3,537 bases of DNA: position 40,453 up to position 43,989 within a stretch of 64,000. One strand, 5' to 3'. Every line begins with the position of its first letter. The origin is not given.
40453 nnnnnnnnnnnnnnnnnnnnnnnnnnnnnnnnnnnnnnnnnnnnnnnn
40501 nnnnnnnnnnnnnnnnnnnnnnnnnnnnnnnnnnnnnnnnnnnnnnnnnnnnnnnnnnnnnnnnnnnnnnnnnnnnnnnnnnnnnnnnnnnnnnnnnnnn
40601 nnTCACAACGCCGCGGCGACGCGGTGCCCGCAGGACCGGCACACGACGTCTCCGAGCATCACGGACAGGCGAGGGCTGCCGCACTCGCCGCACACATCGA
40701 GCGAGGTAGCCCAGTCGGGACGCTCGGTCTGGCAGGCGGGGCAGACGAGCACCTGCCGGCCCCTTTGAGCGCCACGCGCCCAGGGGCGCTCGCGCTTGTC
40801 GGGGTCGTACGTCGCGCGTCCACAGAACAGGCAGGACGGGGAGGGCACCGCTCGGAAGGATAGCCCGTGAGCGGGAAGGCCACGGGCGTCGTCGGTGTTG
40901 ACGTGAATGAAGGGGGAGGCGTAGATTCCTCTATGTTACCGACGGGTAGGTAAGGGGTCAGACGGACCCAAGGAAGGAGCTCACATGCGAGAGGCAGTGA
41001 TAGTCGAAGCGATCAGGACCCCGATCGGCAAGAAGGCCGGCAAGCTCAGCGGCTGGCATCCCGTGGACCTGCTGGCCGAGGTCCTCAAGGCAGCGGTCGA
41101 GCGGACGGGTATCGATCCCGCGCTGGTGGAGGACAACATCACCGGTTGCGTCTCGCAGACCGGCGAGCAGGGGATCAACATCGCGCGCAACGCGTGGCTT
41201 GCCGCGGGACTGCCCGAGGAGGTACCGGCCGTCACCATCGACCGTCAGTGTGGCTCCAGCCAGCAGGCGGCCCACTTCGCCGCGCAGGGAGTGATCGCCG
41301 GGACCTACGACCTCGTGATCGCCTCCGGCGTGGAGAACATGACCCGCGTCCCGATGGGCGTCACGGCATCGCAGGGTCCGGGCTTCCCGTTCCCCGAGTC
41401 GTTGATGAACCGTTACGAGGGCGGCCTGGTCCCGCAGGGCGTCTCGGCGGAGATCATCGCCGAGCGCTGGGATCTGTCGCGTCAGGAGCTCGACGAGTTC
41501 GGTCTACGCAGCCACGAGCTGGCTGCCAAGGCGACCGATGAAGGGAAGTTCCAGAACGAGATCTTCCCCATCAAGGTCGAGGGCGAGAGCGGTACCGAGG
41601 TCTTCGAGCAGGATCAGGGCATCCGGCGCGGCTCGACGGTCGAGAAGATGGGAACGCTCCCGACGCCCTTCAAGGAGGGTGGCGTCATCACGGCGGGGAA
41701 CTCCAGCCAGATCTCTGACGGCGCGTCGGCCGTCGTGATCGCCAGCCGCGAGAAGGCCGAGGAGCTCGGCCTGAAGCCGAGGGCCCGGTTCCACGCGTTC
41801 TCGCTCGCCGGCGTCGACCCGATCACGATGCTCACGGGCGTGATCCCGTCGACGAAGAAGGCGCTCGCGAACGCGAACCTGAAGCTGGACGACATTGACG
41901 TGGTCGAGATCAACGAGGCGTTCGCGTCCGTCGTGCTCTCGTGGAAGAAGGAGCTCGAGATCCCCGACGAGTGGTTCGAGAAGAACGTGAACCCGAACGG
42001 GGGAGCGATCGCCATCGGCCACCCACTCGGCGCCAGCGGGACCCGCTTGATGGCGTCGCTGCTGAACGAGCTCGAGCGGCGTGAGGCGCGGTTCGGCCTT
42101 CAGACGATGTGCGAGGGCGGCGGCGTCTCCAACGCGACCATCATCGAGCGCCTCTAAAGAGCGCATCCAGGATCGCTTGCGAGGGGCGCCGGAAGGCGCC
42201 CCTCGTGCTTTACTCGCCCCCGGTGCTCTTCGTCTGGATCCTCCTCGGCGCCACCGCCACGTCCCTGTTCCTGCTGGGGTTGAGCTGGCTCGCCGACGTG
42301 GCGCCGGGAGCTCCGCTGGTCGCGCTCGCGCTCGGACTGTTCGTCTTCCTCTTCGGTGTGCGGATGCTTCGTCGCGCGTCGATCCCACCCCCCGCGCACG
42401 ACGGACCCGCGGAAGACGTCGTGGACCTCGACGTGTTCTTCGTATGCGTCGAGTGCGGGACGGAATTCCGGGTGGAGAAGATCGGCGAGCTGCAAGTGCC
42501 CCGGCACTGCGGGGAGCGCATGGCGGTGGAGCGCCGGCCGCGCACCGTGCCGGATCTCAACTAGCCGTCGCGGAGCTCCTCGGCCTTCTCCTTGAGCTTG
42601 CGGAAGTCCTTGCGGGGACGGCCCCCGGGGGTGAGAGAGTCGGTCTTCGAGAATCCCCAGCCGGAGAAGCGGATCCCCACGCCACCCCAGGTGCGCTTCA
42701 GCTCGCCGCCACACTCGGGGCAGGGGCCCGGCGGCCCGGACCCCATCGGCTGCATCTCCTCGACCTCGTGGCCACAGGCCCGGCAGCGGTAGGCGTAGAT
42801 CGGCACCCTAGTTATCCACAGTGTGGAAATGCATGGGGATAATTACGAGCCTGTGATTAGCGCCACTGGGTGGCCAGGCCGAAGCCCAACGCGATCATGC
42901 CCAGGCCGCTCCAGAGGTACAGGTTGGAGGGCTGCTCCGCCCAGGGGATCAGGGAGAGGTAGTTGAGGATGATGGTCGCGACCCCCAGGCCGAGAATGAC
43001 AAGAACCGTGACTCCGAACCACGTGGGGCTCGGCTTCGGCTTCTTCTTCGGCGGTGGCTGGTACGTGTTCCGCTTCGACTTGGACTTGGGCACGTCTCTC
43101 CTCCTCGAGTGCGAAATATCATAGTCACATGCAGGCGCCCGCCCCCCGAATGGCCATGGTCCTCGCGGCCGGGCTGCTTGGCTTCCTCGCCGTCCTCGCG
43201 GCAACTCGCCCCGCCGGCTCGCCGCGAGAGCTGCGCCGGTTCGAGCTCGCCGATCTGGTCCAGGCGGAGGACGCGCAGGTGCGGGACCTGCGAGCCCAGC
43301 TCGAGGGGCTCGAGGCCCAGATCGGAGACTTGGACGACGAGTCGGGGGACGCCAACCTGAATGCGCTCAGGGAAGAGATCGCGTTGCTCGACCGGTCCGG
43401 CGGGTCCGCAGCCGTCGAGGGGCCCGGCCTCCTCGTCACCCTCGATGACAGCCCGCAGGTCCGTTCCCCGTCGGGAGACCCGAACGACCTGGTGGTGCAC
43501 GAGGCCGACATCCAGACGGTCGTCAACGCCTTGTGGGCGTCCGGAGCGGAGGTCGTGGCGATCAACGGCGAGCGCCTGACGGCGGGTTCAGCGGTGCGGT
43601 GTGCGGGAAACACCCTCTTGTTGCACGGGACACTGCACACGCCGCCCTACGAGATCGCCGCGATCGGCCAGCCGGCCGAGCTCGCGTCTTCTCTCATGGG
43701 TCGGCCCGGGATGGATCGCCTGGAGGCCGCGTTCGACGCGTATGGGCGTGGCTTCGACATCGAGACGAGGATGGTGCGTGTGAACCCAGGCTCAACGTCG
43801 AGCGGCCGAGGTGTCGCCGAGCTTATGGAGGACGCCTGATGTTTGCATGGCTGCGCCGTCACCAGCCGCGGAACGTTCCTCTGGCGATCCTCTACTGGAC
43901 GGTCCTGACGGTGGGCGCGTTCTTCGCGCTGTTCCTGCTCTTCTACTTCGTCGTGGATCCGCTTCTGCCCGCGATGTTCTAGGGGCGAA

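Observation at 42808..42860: Ectopic near-perfect DnaA-box palindrome in an AT-rich islet between crgA and fmdB, ~18 kb from oriC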

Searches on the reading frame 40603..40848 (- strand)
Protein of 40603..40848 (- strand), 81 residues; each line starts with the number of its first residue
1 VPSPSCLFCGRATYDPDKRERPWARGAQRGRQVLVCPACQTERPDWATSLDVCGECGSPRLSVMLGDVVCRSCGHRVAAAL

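Call 10: search_protein_families(library=pfam, proteins=[window:40603-40848:-], max_evalue=0.01)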
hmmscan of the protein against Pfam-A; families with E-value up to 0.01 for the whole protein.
window:40603-40848:- (81 aa): 3 families
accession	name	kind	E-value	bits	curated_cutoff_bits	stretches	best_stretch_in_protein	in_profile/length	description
PF03604.18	Zn_ribbon_RPAB4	-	0.00039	20.5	24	1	52-77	2-27/32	DNA directed RNA polymerase, 7 kDa subunit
PF12773.13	DZR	-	0.00048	20.7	27.3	1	36-78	1-35/45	Double zinc ribbon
PF18912.6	DZR_2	-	0.0017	18.6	27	0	36-77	10-46/56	Double zinc ribbon domain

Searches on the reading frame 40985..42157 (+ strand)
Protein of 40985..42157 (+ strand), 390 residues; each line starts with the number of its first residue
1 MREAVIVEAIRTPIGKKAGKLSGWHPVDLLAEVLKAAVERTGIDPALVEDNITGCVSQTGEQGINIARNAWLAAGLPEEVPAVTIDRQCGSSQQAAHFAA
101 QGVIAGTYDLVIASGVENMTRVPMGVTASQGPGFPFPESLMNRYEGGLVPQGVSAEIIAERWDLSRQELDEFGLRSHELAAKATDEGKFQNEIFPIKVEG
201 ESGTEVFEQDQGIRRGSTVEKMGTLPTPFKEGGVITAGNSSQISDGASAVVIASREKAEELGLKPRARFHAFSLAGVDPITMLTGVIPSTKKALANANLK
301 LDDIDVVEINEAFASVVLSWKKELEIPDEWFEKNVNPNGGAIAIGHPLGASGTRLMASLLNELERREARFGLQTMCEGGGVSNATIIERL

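Call 10: search_protein_families(library=pfam, proteins=[window:40985-42157:+], max_evalue=0.01)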
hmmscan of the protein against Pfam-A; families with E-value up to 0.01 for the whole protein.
window:40985-42157:+ (390 aa): 4 families
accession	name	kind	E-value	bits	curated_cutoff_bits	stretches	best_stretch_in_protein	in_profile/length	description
PF00108.29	Thiolase_N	-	2.9e-75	253.4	26.4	1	5-255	2-259/260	Thiolase, N-terminal domain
PF02803.24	Thiolase_C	-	2.3e-40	137.5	27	1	263-389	1-123/123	Thiolase, C-terminal domain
PF22691.2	Thiolase_C_1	-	1.5e-05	25.2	28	1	280-324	15-58/144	Thiolase C-terminal domain-like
PF00109.32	ketoacyl-synt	-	0.00048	20.3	20.8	1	81-120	166-205/252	Beta-ketoacyl synthase, N-terminal domain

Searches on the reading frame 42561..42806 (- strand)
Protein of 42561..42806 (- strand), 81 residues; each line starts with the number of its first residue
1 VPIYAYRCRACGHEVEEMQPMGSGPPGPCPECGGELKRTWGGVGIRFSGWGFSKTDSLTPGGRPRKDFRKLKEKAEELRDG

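Call 9: find_encoding_contigs(protein=window:42561-42806:-, flank=3000, max_places=10)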
Protein window:42561-42806:- (81 aa): no gene with exactly this product is on record in the collection.

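Call 10: search_protein_families(library=pfam, proteins=[window:42561-42806:-], max_evalue=0.01)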
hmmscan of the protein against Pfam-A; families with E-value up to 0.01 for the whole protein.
window:42561-42806:- (81 aa): 4 families
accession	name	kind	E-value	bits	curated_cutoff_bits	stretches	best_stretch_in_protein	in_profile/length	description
PF09723.15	Zn_ribbon_8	-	7.7e-16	58.3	34.4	1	1-38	1-39/41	Zinc ribbon domain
PF24458.1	DUF7573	-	0.0017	18.7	30.2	0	27-40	12-25/39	Domain of unknown function (DUF7573)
PF01155.25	HypA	-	0.0049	17.3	28.9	1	6-42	71-102/112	Hydrogenase/urease nickel incorporation, metallochaperone, hypA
PF23458.2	DUF7130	-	0.0093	16.3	35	0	5-35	53-79/89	Domain of unknown function (DUF7130)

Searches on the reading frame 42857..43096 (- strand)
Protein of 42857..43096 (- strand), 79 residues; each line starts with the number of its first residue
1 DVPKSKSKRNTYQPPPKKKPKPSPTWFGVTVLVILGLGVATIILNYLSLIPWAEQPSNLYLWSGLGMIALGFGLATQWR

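Call 10: search_protein_families(library=pfam, proteins=[window:42857-43096:-], max_evalue=0.01)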
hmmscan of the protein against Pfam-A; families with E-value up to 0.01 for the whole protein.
window:42857-43096:- (79 aa): 1 family
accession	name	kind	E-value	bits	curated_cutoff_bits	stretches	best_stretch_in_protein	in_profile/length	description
PF06781.17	CrgA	-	1.7e-12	47.8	24.8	1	3-79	2-89/89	Cell division protein CrgA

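Call 11: find_homologous_proteins(query=window:42857-43096:-, max_evalue=0.001)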
Query window:42857-43096:- (79 aa): 68 proteins with E <= 0.001 among 70 candidates.
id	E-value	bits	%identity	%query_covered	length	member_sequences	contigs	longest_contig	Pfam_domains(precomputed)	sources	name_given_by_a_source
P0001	4.9e-45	169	99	99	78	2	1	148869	PF06781.18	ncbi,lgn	-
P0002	3.5e-42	160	95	99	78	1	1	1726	PF06781.18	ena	-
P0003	7.6e-42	159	94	99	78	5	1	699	PF06781.18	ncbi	-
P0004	8.5e-41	155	90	99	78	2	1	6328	PF06781.18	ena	-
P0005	3.1e-40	153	90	99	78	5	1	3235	PF06781.18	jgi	-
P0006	5.6e-40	153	88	99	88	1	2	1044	PF06781.18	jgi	jgi:hypothetical protein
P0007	2.2e-38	147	86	99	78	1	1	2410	PF06781.18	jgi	jgi:hypothetical protein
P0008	4.3e-38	147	83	99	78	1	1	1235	PF06781.18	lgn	-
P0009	1.8e-37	145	85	99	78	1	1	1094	PF06781.18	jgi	jgi:hypothetical protein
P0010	3.0e-36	141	81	99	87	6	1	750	PF06781.18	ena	-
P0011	1.4e-35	139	81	99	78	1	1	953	PF06781.18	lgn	-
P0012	3.0e-35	138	79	99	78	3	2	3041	PF06781.18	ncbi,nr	ncbi:MAG: cell division protein CrgA [Actinomycetota bacterium]|nr:cell division protein CrgA [Actin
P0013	2.6e-33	131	78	99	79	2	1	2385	PF06781.18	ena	-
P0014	3.7e-33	131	79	99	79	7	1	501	PF06781.18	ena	-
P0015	3.1e-32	128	79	100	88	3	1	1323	PF06781.18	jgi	jgi:hypothetical protein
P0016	1.0e-31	126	79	99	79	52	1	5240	PF06781.18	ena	-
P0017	1.2e-31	126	78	99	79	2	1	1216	PF06781.18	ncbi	-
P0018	2.8e-31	125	75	99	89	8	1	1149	PF06781.18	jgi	jgi:hypothetical protein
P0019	4.4e-31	124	75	99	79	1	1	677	PF06781.18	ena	-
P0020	6.5e-31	124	75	99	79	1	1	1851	PF06781.18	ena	-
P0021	2.2e-30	122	77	99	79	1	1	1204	PF06781.18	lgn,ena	-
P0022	2.7e-30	122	74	99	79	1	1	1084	PF06781.18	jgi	jgi:Cell division protein CrgA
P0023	5.2e-30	121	75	99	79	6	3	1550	PF06781.18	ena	-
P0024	7.3e-30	120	75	99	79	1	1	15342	PF06781.18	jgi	jgi:hypothetical protein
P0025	7.4e-30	120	74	99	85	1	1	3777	PF06781.18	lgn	-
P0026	9.4e-30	120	73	99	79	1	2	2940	PF06781.18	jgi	jgi:hypothetical protein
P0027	1.1e-29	120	75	99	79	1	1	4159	PF06781.18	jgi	jgi:hypothetical protein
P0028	1.3e-29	120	74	99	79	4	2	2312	PF06781.18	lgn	-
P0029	1.4e-29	119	75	99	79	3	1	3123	PF06781.18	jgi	jgi:hypothetical protein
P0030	1.7e-29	119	73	99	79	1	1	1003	PF06781.18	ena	-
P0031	2.3e-29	119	72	99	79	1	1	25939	PF06781.18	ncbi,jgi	jgi:hypothetical protein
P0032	2.8e-29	118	74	99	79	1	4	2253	PF06781.18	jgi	jgi:hypothetical protein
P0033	5.1e-29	118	73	99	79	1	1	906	PF06781.18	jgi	jgi:hypothetical protein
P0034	5.5e-29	118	72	99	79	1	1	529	PF06781.18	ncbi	-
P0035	7.7e-29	117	73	99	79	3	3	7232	PF06781.18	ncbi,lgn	ncbi:MAG: cell division protein CrgA [Actinomycetota bacterium]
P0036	8.8e-29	117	72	99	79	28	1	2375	PF06781.18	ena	-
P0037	1.0e-28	117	73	99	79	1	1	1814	PF06781.18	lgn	-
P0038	1.1e-28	117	73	99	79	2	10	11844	PF06781.18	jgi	jgi:hypothetical protein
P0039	1.3e-28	116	72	99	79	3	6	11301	PF06781.18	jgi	jgi:hypothetical protein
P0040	1.5e-28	116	73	99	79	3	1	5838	PF06781.18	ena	-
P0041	1.6e-28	116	73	99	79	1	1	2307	PF06781.18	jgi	jgi:hypothetical protein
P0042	1.8e-28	116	74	99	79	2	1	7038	PF06781.18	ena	-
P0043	4.1e-28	115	69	99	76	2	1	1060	PF06781.18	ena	-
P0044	4.3e-28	115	70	99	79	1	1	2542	PF06781.18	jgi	jgi:Cell division protein CrgA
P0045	6.1e-28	114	73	99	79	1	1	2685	PF06781.18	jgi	jgi:cell division protein CrgA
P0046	6.2e-28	114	70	99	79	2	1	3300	PF06781.18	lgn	-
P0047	7.3e-28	114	70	99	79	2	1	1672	PF06781.18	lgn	-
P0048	8.3e-28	114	70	99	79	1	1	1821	PF06781.18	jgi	jgi:hypothetical protein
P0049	1.1e-27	113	72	99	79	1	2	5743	PF06781.18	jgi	jgi:hypothetical protein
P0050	1.5e-27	113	72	99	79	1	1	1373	PF06781.18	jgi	jgi:hypothetical protein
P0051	1.7e-27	113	72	99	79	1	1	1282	PF06781.18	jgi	jgi:Cell division protein CrgA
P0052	1.9e-27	113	72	99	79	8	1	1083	PF06781.18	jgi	jgi:Cell division protein CrgA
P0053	2.5e-27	112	70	99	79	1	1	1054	PF06781.18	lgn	-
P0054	3.6e-27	112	69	99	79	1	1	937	PF06781.18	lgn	-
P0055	3.7e-27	112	69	99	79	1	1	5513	PF06781.18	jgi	jgi:hypothetical protein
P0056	4.1e-27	112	69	99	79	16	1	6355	PF06781.18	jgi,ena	jgi:hypothetical protein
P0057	4.3e-27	111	73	99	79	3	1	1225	PF06781.18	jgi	jgi:hypothetical protein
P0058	5.5e-27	111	70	99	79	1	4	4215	PF06781.18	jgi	jgi:hypothetical protein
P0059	5.7e-27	111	68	99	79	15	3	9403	PF06781.18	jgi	jgi:hypothetical protein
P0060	6.4e-27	111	67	99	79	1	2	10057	PF06781.18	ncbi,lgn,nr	ncbi:MAG TPA: cell division protein CrgA [Actinomycetota bacterium]|nr:cell division protein CrgA [A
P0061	6.7e-27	111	68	99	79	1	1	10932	PF06781.18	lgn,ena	-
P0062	7.5e-27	111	72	99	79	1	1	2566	PF06781.18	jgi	jgi:Cell division protein CrgA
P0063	8.3e-26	107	69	99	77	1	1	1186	PF06781.18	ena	-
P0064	2.7e-25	106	68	99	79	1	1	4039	PF06781.18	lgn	-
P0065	3.3e-25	105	68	99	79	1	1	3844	PF06781.18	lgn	-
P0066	5.3e-25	105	67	99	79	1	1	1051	PF06781.18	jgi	jgi:hypothetical protein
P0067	6.8e-25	104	67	99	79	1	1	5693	PF06781.18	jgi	jgi:hypothetical protein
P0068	6.5e-6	44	45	71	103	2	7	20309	PF06781.18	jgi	jgi:hypothetical protein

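Call 13: find_related_loci(query=A1, collection=genome_contigs, flank=3000)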
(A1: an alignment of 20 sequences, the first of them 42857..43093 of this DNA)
Query A1 (78 aa) in genome_contigs; peptide patterns used: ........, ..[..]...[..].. (x = any residue, [..] = any of these).
76 stretches matched a pattern; 24 encode a relative of the query (tblastn E <= 1e-3); 24 distinct loci.
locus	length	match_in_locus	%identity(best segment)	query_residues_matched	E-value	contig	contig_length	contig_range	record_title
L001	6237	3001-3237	77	1-78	4e-27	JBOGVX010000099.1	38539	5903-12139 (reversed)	MAG: Actinomycetota bacterium isolate SC-S_metawrap_bin.38 k127_149165, whole genome shotgun sequence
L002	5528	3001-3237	72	1-78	1e-24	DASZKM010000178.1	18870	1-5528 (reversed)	MAG TPA_asm: Actinomycetota bacterium isolate SMAG_U6655 k141_89775, whole genome shotgun sequence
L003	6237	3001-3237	72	1-78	2e-24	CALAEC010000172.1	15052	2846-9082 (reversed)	MAG TPA_asm: uncultured actinobacterium isolate ERR671918_bin.18_CONCOCT_v1.1_MAG genome assembly, contig: ERZ1756179.44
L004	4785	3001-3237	74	1-78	2e-23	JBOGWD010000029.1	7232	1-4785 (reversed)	MAG: Actinomycetota bacterium isolate M3-S_maxbin2.bin.153 k127_2072475, whole genome shotgun sequence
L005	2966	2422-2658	70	1-78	2e-23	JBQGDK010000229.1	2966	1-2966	MAG: Actinomycetota bacterium isolate FBaNitSoil1_21 FBaNitSoil1_contig229, whole genome shotgun sequence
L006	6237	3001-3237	69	1-78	1e-23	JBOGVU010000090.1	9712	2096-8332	MAG: Actinomycetota bacterium isolate SD8030_metabat2.bin.23 NODE_1844_length_9712_cov_1.803234, whole genome shotgun se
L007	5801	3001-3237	72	1-78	5e-23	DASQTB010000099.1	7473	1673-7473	MAG TPA_asm: Actinomycetota bacterium isolate SMAG_U10924 k141_627845, whole genome shotgun sequence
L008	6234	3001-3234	70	1-78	5e-21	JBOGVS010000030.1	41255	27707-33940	MAG: Actinomycetota bacterium isolate SD8036_metabat2.bin.28 NODE_336_length_41255_cov_19.282849, whole genome shotgun s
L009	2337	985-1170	55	12-78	1e-18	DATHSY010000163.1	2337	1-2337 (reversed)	MAG TPA_asm: Actinomycetota bacterium isolate SMAG_U16063 k141_241712, whole genome shotgun sequence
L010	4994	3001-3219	41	3-77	3e-14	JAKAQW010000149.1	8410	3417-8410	MAG: Actinomycetes bacterium isolate YF2.bin99 NODE_9447_length_8410_cov_4.445129, whole genome shotgun sequence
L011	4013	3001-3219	40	3-78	4e-14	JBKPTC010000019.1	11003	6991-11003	MAG: bacterium isolate GS_EKS_MAG_00006 GS_EKS_000002346205, whole genome shotgun sequence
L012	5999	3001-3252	56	1-78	1e-14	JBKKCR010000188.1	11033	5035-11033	MAG: Actinomycetota bacterium isolate swi_bin.57 k127_9325333, whole genome shotgun sequence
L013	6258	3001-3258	42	1-78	2e-12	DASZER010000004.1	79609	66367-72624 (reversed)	MAG TPA_asm: Frankiaceae bacterium isolate SMAG_U6499 k141_195743, whole genome shotgun sequence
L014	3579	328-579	54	1-78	1e-12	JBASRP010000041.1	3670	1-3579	MAG: Actinomycetota bacterium isolate MFD13529_ilm_asm_bin10 k127_182794, whole genome shotgun sequence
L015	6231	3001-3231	55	1-77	2e-12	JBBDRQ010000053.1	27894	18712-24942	MAG: Actinomycetota bacterium isolate LejiaC_64_18 Lejia_C_3889_length_27894_cov_10, whole genome shotgun sequence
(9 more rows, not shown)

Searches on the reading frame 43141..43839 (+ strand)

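Call 10: search_protein_families(library=pfam, proteins=[window:43141-43839:+], max_evalue=0.01)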
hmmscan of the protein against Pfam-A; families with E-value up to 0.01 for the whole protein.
window:43141-43839:+ (232 aa): 1 family
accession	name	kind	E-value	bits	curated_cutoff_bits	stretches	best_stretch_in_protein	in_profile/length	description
PF05949.17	DUF881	-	7e-36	123.7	25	1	85-214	7-133/146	Bacterial protein of unknown function (DUF881)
